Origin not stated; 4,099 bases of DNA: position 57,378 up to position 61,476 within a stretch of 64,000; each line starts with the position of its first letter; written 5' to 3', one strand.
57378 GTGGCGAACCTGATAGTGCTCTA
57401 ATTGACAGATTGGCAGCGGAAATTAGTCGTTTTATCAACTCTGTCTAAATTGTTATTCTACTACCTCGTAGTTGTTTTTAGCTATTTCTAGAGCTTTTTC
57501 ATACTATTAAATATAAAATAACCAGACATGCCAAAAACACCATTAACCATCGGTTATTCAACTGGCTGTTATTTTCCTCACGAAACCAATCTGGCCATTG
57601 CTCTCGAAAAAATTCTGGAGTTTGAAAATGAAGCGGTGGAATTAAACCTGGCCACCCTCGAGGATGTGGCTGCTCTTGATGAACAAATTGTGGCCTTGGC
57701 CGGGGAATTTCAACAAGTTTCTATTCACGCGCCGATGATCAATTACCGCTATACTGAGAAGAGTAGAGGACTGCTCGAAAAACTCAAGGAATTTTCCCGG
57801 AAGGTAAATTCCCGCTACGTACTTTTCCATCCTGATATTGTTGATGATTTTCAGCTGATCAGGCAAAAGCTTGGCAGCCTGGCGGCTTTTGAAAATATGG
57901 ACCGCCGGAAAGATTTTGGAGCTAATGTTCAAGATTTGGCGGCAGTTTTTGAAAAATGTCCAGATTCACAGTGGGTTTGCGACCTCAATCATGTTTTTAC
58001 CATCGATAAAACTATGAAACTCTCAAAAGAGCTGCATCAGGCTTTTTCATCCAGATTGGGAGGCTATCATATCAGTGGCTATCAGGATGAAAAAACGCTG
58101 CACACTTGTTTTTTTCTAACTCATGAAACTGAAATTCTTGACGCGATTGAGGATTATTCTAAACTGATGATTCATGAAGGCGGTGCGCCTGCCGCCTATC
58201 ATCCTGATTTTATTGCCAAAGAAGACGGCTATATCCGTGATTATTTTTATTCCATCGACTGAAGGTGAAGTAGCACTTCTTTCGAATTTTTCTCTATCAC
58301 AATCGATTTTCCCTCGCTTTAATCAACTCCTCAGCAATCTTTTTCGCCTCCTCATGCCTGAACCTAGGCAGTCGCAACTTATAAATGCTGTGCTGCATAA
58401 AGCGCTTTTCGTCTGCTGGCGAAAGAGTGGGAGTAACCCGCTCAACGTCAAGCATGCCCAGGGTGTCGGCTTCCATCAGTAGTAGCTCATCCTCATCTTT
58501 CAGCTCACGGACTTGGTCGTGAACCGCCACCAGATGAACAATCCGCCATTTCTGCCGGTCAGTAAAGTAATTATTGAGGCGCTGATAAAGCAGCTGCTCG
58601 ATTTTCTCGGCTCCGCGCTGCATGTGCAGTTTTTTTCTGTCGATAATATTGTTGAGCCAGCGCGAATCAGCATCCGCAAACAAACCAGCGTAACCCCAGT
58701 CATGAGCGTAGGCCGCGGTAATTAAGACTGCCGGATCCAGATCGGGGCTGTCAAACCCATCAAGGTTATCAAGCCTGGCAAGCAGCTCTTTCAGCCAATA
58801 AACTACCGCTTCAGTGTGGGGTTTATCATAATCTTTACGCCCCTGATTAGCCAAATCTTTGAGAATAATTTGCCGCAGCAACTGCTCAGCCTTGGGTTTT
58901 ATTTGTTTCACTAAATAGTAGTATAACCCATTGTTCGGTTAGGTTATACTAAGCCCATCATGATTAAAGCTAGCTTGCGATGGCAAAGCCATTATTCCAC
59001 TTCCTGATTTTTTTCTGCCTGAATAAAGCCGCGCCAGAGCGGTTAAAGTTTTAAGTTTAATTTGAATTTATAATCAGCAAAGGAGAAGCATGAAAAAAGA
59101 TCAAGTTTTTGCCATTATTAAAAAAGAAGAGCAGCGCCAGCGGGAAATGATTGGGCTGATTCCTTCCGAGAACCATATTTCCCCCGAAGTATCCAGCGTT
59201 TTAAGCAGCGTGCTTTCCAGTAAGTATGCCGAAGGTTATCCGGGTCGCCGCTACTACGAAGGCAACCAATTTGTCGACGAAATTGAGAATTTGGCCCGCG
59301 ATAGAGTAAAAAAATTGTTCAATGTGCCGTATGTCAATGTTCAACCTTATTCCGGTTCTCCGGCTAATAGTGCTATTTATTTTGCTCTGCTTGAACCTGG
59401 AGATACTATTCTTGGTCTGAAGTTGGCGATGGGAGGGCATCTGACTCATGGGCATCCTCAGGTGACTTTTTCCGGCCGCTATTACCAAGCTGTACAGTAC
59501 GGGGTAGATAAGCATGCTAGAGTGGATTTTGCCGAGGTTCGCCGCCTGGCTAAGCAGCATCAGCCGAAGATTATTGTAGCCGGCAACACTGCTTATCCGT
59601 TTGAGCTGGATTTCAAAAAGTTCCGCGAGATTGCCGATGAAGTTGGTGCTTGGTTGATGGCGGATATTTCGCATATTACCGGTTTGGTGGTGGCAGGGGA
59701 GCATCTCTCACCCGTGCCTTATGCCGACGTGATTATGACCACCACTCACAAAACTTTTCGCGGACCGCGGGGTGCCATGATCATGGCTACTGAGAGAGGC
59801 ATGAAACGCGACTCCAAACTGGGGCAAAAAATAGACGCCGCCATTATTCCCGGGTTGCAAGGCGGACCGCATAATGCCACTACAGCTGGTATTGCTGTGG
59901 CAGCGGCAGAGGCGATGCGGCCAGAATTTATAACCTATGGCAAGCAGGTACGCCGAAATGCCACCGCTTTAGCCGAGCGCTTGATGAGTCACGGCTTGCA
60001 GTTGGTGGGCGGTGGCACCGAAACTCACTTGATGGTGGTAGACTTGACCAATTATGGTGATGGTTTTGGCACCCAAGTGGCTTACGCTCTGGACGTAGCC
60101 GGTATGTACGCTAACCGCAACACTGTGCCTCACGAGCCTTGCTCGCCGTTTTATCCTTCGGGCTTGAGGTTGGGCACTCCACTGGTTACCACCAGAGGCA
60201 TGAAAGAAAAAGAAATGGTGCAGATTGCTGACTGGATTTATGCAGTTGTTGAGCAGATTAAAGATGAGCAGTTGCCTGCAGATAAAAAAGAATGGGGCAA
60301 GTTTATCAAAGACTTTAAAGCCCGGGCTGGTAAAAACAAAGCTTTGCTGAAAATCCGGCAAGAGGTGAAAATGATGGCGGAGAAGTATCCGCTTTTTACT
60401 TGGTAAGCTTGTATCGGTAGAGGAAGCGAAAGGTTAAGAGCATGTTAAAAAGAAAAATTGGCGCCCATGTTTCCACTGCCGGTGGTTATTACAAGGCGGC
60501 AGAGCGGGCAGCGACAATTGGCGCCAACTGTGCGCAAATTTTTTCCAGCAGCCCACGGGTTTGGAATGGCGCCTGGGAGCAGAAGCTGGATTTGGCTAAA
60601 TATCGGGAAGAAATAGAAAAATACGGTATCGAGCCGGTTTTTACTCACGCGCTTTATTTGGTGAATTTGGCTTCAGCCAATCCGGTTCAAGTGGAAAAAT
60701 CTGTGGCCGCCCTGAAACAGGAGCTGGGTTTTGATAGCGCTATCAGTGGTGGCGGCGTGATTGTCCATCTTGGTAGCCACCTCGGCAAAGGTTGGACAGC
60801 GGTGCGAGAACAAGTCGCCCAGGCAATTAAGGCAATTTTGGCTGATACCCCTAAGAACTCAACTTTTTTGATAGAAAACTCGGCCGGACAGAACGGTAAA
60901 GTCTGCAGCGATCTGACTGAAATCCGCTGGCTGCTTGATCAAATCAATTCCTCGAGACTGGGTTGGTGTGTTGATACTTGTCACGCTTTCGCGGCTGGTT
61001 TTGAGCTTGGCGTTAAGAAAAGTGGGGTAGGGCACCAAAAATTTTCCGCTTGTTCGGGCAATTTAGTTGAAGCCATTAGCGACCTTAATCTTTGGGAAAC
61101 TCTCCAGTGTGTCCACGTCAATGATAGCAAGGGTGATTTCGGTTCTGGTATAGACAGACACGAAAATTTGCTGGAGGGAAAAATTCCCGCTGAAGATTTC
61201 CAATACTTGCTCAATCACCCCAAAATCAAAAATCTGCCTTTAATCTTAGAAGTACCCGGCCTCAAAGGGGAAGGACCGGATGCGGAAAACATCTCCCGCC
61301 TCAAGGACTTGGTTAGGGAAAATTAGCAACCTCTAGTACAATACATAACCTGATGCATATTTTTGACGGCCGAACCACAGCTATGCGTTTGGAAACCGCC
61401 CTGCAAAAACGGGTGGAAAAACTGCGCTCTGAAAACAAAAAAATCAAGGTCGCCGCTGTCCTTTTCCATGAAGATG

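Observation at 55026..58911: Compact strongly promoted module: PRTase / NAT-Nudix fusion / alpha-beta hydrolase / TIM-barrel / HD hydrolase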

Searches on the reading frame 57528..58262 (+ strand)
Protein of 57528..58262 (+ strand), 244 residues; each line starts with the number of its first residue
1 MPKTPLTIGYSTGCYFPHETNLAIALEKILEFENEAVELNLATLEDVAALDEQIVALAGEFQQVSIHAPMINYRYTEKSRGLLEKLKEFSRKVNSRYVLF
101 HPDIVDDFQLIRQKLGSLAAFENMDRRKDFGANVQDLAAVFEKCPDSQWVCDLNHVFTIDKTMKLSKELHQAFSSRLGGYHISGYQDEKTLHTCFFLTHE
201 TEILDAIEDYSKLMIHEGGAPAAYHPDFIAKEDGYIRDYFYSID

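Call 4: search_protein_families(library=pfam, proteins=[window:57528-58262:+], max_evalue=0.01)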
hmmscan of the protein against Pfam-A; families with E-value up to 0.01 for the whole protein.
window:57528-58262:+ (244 aa): 0 families
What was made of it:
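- Checked: 244-aa ORF 57528-58262: it follows after 79 nt. It has no direct Pfam hit (call 4).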

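Call 63: search_protein_families(library=ncbifam, proteins=[window:57528-58262:+], max_evalue=0.01)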
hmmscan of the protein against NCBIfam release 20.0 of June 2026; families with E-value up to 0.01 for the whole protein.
window:57528-58262:+ (244 aa): 0 families

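Call 64: search_solved_structures(query=window:57528-58262:+, max_evalue=10, show_alignments=1)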
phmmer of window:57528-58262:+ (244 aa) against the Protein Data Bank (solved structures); distinct sequences matched with E-value up to 10: 2.
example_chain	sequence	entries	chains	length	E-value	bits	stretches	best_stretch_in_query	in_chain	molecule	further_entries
4uet_A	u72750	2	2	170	0.26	14.1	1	43-144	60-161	NEMATODE FATTY ACID RETINOID BINDING PROTEIN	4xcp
1ecm_A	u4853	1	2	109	0.94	12.3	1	41-113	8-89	ENDO-OXABICYCLIC TRANSITION STATE ANALOGUE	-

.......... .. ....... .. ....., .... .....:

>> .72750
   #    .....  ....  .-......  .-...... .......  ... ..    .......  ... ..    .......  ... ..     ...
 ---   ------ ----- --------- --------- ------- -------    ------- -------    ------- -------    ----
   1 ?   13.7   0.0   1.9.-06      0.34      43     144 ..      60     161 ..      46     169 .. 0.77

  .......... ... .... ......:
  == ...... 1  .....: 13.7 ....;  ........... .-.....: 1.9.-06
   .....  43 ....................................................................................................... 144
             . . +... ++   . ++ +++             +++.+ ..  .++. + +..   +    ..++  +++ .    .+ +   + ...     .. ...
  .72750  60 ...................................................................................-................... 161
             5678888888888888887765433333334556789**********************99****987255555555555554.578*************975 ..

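Call 67: find_homologous_proteins(query=window:57528-58259:+)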
Query window:57528-58259:+ (244 aa): 15 proteins with E <= 0.001 among 1565 candidates.
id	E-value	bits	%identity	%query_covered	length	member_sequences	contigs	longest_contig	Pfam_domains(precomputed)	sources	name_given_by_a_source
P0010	7.2e-162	554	100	100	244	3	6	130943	-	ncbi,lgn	-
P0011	4.6e-87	310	57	96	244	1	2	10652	-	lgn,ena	-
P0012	2.7e-73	264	51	95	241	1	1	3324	-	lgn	-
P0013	1.0e-71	259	47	98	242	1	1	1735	-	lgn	-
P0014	1.7e-70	255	50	97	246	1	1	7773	-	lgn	-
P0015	4.9e-66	241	45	98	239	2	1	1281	-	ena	-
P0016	1.1e-52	197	42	98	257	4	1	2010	-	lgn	-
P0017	1.4e-43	167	40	88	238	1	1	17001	-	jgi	jgi:endonuclease IV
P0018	2.3e-40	157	40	88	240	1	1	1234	-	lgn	-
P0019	5.6e-36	142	37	84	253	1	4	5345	-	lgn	-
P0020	8.2e-35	139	36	95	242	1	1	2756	-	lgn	-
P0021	3.4e-27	114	35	95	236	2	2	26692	-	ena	-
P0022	7.9e-27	112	34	74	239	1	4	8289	-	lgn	-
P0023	3.1e-26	110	34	95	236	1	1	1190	PF01261.31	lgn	-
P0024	2.0e-15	75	28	95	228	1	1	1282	PF01261.31,PF05114.21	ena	-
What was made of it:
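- On Xylose-isomerase-like TIM barrel (PF01261): Distant family members P0023 and P0024 do carry PF01261 (call 67).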

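Call 68: find_encoding_contigs(protein=P0011, flank=5000, max_places=1)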
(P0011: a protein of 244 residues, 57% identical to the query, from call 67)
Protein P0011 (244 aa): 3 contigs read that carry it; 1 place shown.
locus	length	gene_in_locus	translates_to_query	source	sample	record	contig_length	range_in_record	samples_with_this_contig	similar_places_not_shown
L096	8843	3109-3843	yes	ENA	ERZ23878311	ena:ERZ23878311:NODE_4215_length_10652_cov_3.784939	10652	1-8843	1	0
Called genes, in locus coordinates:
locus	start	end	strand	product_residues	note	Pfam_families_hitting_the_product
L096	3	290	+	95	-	?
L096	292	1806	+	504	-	PF00117:GATase, PF07722:Peptidase_C26 (weak), PF02540:NAD_synthase (faint), PF00958:GMP_synt_C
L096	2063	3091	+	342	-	-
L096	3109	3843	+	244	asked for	-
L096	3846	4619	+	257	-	PF00300:His_Phos_1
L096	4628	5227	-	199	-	PF01966:HD (weak)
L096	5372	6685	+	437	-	PF00464:SHMT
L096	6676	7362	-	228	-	PF05050:Methyltransf_21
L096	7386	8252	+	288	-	PF01261:AP_endonuc_2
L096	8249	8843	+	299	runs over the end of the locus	PF00763:THF_DHG_CYH, PF02882:THF_DHG_CYH_C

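Call 69: find_encoding_contigs(protein=P0017, flank=5000, max_places=1)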
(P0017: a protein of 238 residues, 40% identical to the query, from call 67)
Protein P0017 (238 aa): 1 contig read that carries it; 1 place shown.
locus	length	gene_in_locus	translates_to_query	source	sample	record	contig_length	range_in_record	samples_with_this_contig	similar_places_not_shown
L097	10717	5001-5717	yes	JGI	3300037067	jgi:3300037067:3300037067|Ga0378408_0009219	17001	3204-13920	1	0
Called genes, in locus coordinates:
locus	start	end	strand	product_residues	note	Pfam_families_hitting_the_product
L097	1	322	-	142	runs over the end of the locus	PF02681:DUF212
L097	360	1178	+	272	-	PF02673:BacA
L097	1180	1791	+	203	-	PF01135:PCMT, PF01209:Ubie_methyltran (weak), PF13847:Methyltransf_31, PF13649:Methyltransf_25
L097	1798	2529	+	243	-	PF13487:HD_5 (weak), PF18019:Cas3_HD (weak), PF01966:HD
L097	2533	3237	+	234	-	PF00483:NTP_transferase, PF12804:NTP_transf_3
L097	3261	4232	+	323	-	-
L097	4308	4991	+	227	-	PF00696:AA_kinase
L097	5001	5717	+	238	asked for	-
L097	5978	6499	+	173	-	PF00466:Ribosomal_L10, PF27436:RL10_C (weak)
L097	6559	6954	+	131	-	PF16320:Ribosomal_L12_N, PF00542:Ribosomal_L12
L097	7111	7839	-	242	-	-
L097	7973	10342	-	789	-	-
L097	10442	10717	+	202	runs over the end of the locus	-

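Call 88: search_protein_families(library=padloc, proteins=[window:57528-58262:+], max_evalue=0.01)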
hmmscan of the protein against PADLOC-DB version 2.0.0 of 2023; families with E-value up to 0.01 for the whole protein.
window:57528-58262:+ (244 aa): 1 family
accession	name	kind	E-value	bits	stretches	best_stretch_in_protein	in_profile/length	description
PDLC04779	PDC-M70B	-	8.3e-31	105.2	1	7-186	3-176/238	-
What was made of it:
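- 57528..58262 (+): Xylose-isomerase-like TIM-barrel protein, 244 aa. Third cassette gene. Co-transcription is inferred, not shown. PADLOC PDC-M70B E 8e-31 (call 88).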

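Call 91: search_protein_families(library=padloc, proteins=[L096:2063-3091:+, L096:3109-3843:+, L096:3846-4619:+, L096:4628-5227:-], max_evalue=0.001)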
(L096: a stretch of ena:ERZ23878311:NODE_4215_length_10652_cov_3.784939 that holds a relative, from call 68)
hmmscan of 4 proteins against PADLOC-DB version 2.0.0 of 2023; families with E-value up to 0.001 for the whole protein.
L096:2063-3091:+ (342 aa): 0 families

L096:3109-3843:+ (244 aa): 1 family
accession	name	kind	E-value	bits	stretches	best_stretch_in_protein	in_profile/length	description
PDLC04779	PDC-M70B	-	1.1e-25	88.4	1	11-189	3-175/238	-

L096:3846-4619:+ (257 aa): 0 families

L096:4628-5227:- (199 aa): 0 families
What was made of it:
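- On PADLOC candidate system PDC-M70: None of the neighbouring proteins scanned, in the window (PRTase, NAT-Nudix, hydrolase, HD) or in L096, matches any PDC-M70 model (calls 88, 91).
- No PADLOC hit exists for NAT-Nudix, hydrolase or HD, and no partner of PDC-M70B is present (calls 88, 91).
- Tried and rejected: PADLOC finds only a candidate-model hit for the TIM barrel and a domain-level PRTase hit (calls 88, 91).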

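Call 101: predict_structure(alignment_id=A8)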
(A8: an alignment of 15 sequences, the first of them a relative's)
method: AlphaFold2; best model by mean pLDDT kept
length: 244 residues; sequences in the alignment: 15
mean_pLDDT: 95.0   pTM: 0.92
mean pLDDT of the five models: 95.0, 94.3, 93.5, 93.2, 93.1
residues with pLDDT >= 90: 215; 70-90: 24; 50-70: 3; < 50: 2
segments of 3 or more residues with pLDDT < 50: none
pLDDT, mean of each block of 10 residues (from residue 1): 75 92 96 95 95 98 98 96 98 99 98 98 97 98 98 98 98 98 93 95 96 95 87 94 79
secondary structure, 60 per line:
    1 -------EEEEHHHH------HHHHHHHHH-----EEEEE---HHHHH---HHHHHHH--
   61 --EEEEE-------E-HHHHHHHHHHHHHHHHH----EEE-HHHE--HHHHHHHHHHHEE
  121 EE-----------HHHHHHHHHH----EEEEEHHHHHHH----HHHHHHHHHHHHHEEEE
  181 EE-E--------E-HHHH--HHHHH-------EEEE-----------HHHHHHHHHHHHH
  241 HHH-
elements in order: E8-11 H12-15 H22-30 E36-40 H44-48 H52-58 E63-67 H77-93 E98-100 H108-118 E119-122 H134-143 E148-152 H153-159 H164-176 E177-182 H195-198 H201-205 E213-216 H228-243
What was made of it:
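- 57528..58262 (+): Model pLDDT 95 (call 101).
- On Xylose-isomerase-like TIM barrel (PF01261): pLDDT 95 (call 101).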

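Call 103: fold_search(model_id=the predicted structure, library=pdb)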
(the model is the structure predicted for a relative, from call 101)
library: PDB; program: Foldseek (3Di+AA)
matches with E <= 10: 1718; with E <= 0.001: 101
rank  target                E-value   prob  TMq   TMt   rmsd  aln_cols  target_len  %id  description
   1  6wn6_A                5.0e-09  1.00  0.62  0.58   5.9       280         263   17  Crystal structure of 3-keto-D-glucoside 4-epimerase, YcjR, from E. coli, apo form (released 2020-06-10)
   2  6wn6_B                7.1e-09  1.00  0.62  0.58   5.8       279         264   17  Crystal structure of 3-keto-D-glucoside 4-epimerase, YcjR, from E. coli, apo form (released 2020-06-10)
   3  3aam                  2.3e-08  1.00  0.66  0.61   5.3       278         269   17  Crystal structure of endonuclease IV from Thermus thermophilus HB8 (released 2010-12-01)
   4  4pfh_B                4.1e-08  1.00  0.60  0.52   5.8       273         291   15  Crystal structure of engineered D-tagatose 3-epimerase PcDTE-IDF8 (released 2014-10-22)
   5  2hk0_A                5.2e-08  1.00  0.57  0.50   5.6       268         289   12  Crystal structure of D-psicose 3-epimerase (DPEase) in the absence of substrate (released 2006-08-29)
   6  4q7i_A                8.8e-08  1.00  0.61  0.52   5.5       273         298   13  Crystal structure of engineered thermostable D-tagatose 3-epimerase PcDTE-Var8 (released 2014-10-22)
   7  4q7i_B                1.2e-07  1.00  0.60  0.51   6.0       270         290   14  Crystal structure of engineered thermostable D-tagatose 3-epimerase PcDTE-Var8 (released 2014-10-22)
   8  4xsl_D                1.6e-07  1.00  0.60  0.51   6.3       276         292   14  Crystal strcutre of D-tagatose 3-epimerase C66S from Pseudomonas cichorii in complex with glycerol (released 2016-01-27)
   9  4pgl_A                1.8e-07  1.00  0.61  0.51   5.8       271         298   13  Crystal structure of engineered D-tagatose 3-epimerase PcDTE-ILS6 (released 2014-10-22)
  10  4k1g_B                1.9e-07  1.00  0.63  0.56   5.5       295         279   14  Structure of E. coli Nfo(Endo IV)-H69A mutant bound to a cleaved DNA duplex containing a alphadA:T basepair (released 2013-07-31)
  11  8xiv                  2.0e-07  1.00  0.61  0.52   4.6       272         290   12  Production of D-psicose (released 2024-12-25)
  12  7dz4_A                3.8e-07  1.00  0.59  0.52   6.7       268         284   13  Crystal structures of D-allulose 3-epimerase with D-tagatose from Sinorhizobium fredii (released 2022-08-03)
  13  4ytr_B                6.0e-07  1.00  0.57  0.49   6.9       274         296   14  Crystal structure of D-tagatose 3-epimerase C66S from Pseudomonas cichorii in complex with 1-deoxy L-tagatose (released 2016-03-23)
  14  9koj_A                7.6e-07  1.00  0.64  0.57   6.6       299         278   10  Crystal structure of the isomerase Art22 (released 2025-07-30)
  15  3lmz                  8.5e-07  1.00  0.63  0.61   6.0       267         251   13  Crystal structure of Putative sugar isomerase. (YP_001305105.1) from Parabacteroides distasonis ATCC 8503 at 1.44 A reso (released 2010-02-23)
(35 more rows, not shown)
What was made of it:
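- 57528..58262 (+): Foldseek hits YcjR, endonuclease IV and ketose epimerases at E 5e-9 to 1e-6 (call 103).
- On Xylose-isomerase-like TIM barrel (PF01261): Foldseek hits YcjR, endonuclease IV and ketose 3-epimerases at E 5e-9 to 1e-6, TM 0.6-0.69 (call 103).
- Checked: Its model (pLDDT 95, call 101) matches sugar epimerases and endonuclease IV (E 5e-9, call 103), and distant homologues carry PF01261 (call 67).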

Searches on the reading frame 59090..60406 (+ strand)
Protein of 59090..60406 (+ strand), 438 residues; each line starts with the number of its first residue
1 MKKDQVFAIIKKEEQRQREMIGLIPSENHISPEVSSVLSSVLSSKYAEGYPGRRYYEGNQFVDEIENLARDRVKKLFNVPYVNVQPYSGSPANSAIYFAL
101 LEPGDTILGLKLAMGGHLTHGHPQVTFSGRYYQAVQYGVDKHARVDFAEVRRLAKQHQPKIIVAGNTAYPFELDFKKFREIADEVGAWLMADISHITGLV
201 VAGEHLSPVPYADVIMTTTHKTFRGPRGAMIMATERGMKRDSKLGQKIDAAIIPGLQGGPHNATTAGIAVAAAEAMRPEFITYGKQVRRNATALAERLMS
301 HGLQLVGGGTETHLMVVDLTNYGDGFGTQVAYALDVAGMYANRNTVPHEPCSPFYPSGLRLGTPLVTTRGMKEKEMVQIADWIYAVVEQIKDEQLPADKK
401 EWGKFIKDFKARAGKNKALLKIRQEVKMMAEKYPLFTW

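Call 4: search_protein_families(library=pfam, proteins=[window:59090-60406:+], max_evalue=0.01)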
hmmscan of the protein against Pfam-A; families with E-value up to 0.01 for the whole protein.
window:59090-60406:+ (438 aa): 1 family
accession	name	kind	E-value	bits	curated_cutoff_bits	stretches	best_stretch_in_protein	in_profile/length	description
PF00464.25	SHMT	-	2e-142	475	27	1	4-383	6-399/399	Serine hydroxymethyltransferase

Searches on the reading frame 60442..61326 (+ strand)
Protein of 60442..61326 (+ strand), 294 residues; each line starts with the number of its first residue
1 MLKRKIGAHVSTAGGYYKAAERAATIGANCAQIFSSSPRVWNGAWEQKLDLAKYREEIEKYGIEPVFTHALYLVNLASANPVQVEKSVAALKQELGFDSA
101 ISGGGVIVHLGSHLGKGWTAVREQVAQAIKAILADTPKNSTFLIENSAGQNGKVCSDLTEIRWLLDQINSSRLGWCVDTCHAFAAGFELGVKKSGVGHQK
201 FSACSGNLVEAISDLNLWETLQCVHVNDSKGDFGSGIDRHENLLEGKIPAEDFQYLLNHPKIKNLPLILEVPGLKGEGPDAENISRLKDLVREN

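Call 4: search_protein_families(library=pfam, proteins=[window:60442-61326:+], max_evalue=0.01)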
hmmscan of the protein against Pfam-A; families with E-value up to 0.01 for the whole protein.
window:60442-61326:+ (294 aa): 1 family
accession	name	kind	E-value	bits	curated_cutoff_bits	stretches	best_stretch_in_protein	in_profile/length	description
PF01261.30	AP_endonuc_2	-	3.7e-35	122.3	31.1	1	21-283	2-242/249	Xylose isomerase-like TIM barrel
